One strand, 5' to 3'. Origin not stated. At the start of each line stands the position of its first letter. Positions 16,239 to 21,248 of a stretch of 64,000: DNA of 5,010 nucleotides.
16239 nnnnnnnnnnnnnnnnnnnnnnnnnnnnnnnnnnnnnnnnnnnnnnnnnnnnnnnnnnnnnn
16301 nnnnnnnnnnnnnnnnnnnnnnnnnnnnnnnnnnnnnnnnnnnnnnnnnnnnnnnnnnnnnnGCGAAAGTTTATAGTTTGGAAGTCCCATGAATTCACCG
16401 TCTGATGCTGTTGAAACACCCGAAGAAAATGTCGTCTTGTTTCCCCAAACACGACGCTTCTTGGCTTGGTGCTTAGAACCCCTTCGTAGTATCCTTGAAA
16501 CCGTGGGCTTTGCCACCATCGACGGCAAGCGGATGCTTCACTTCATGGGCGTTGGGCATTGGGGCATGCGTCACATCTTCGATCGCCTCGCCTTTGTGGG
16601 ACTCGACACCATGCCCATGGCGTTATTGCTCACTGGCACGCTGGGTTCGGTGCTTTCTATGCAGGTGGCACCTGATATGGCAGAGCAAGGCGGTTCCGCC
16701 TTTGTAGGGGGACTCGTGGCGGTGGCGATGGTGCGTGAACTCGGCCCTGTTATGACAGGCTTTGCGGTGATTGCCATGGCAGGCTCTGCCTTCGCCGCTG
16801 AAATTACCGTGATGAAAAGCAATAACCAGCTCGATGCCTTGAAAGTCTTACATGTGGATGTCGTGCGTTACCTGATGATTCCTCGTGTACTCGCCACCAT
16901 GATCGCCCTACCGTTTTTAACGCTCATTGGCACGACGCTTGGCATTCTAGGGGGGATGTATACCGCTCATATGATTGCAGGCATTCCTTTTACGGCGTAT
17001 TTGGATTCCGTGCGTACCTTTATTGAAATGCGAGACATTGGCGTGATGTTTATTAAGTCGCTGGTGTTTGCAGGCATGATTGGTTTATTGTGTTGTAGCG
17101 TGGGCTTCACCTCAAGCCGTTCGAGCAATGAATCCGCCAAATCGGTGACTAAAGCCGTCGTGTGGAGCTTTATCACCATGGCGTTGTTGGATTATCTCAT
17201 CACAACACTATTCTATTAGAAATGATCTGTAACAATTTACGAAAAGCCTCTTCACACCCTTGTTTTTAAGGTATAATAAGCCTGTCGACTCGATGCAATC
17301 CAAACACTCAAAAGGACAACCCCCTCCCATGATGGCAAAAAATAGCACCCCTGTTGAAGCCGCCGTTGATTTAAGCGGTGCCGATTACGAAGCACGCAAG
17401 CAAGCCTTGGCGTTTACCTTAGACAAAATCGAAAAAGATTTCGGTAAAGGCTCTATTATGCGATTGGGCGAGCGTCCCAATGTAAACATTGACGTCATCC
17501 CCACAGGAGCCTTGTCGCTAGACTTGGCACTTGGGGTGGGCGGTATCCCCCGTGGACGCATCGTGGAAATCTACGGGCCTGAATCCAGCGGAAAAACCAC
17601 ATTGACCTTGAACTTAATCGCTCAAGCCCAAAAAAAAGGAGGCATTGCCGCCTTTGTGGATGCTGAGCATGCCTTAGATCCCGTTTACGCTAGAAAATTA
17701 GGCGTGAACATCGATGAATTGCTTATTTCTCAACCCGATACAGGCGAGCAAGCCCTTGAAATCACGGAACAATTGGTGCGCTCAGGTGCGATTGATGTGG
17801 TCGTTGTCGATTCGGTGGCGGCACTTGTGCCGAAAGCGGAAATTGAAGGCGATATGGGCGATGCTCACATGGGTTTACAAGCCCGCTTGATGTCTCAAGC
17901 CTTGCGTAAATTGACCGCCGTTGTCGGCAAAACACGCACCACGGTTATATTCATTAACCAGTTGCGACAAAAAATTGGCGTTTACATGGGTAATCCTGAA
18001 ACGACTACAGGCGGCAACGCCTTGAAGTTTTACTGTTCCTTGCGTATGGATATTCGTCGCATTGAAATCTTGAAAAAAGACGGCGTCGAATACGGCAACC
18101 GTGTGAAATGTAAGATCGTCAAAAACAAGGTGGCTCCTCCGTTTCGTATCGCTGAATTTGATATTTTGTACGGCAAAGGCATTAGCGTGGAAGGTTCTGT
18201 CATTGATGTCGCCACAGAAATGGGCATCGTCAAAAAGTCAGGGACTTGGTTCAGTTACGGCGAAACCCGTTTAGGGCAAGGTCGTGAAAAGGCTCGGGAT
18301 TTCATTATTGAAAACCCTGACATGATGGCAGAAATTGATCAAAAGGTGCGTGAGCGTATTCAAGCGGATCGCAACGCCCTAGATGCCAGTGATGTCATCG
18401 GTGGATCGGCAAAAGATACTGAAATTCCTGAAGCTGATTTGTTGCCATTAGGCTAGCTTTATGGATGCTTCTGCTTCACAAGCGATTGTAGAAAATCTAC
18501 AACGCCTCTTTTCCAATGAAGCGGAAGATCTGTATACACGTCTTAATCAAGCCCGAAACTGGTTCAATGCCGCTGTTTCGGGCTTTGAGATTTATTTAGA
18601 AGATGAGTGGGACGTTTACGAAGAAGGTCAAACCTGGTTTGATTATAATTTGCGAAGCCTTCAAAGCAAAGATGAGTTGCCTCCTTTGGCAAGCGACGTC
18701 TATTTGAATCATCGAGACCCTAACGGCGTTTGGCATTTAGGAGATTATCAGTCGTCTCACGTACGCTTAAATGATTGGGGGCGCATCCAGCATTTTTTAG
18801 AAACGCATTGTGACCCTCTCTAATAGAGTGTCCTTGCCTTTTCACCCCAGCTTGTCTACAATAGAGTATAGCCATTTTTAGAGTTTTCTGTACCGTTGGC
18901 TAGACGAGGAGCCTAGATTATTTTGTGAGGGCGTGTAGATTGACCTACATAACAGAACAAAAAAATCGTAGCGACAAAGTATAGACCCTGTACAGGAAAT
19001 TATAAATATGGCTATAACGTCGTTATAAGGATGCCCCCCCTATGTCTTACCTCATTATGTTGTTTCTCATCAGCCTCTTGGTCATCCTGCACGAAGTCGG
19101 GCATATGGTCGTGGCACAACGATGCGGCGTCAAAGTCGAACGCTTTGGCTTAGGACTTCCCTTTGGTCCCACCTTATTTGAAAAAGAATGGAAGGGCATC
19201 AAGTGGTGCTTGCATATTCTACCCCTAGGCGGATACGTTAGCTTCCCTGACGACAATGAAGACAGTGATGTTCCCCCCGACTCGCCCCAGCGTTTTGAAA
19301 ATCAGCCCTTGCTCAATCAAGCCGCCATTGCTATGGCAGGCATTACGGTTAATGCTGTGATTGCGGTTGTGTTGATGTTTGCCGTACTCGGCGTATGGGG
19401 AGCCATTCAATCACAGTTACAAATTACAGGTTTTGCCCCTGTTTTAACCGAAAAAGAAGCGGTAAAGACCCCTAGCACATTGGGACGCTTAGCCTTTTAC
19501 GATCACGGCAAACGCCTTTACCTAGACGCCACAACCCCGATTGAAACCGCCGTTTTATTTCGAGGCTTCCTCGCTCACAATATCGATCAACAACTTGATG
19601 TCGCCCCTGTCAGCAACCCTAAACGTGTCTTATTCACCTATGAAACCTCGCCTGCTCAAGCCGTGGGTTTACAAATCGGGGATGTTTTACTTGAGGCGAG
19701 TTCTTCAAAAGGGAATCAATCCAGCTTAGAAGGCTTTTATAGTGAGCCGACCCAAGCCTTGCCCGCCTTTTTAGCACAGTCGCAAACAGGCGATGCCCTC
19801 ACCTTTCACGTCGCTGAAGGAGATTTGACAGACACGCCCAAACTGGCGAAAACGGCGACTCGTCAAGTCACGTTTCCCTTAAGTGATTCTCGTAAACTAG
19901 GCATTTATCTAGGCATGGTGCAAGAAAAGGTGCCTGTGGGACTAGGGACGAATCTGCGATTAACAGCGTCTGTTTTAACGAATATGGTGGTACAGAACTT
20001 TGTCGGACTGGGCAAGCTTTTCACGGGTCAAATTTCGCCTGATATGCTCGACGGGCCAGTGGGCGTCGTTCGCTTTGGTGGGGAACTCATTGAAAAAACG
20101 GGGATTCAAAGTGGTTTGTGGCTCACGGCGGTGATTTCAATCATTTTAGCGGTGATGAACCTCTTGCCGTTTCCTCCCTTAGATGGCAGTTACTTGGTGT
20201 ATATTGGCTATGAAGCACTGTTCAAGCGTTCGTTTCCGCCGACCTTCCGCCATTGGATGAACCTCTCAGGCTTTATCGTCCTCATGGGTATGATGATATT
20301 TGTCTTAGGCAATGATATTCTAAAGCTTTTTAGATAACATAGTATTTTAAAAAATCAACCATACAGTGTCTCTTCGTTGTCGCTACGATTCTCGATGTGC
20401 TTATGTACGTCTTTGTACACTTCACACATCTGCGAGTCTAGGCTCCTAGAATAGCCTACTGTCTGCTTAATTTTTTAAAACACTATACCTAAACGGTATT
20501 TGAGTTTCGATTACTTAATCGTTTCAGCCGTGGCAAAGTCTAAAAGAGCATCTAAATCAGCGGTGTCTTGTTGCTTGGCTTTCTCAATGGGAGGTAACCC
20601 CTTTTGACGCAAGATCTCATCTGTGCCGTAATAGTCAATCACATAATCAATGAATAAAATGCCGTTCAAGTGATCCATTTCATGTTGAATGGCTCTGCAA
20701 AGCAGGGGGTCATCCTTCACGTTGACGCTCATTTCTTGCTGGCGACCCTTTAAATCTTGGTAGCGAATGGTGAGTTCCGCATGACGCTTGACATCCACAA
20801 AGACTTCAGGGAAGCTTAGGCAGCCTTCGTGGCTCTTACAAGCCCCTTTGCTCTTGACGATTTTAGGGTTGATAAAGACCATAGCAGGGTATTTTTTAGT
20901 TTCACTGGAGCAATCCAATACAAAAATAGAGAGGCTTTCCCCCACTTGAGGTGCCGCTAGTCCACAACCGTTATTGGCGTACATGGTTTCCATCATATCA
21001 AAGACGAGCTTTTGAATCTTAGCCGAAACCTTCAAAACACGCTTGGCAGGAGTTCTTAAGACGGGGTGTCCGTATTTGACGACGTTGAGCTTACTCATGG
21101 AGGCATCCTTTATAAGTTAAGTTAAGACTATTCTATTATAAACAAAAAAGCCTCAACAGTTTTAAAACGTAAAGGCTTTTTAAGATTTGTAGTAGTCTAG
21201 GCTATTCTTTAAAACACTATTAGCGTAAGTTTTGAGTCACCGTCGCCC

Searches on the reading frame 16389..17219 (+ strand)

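Call 18: search_protein_families(library=pfam, proteins=[window:16389-17219:+], max_evalue=0.001)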
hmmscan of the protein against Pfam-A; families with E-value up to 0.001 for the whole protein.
window:16389-17219:+ (276 aa): 1 family
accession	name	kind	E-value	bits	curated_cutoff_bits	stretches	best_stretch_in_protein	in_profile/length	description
PF02405.21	MlaE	-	1.7e-59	201.4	22.5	1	64-273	2-211/212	Permease MlaE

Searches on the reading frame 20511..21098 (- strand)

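Call 18: search_protein_families(library=pfam, proteins=[window:20511-21098:-], max_evalue=0.001)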
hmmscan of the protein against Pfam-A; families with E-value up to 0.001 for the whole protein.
window:20511-21098:- (195 aa): 1 family
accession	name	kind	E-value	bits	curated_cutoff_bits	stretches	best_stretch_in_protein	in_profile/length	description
PF01327.26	Pep_deformylase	-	8.6e-49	165.6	22.8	1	4-153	2-150/156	Polypeptide deformylase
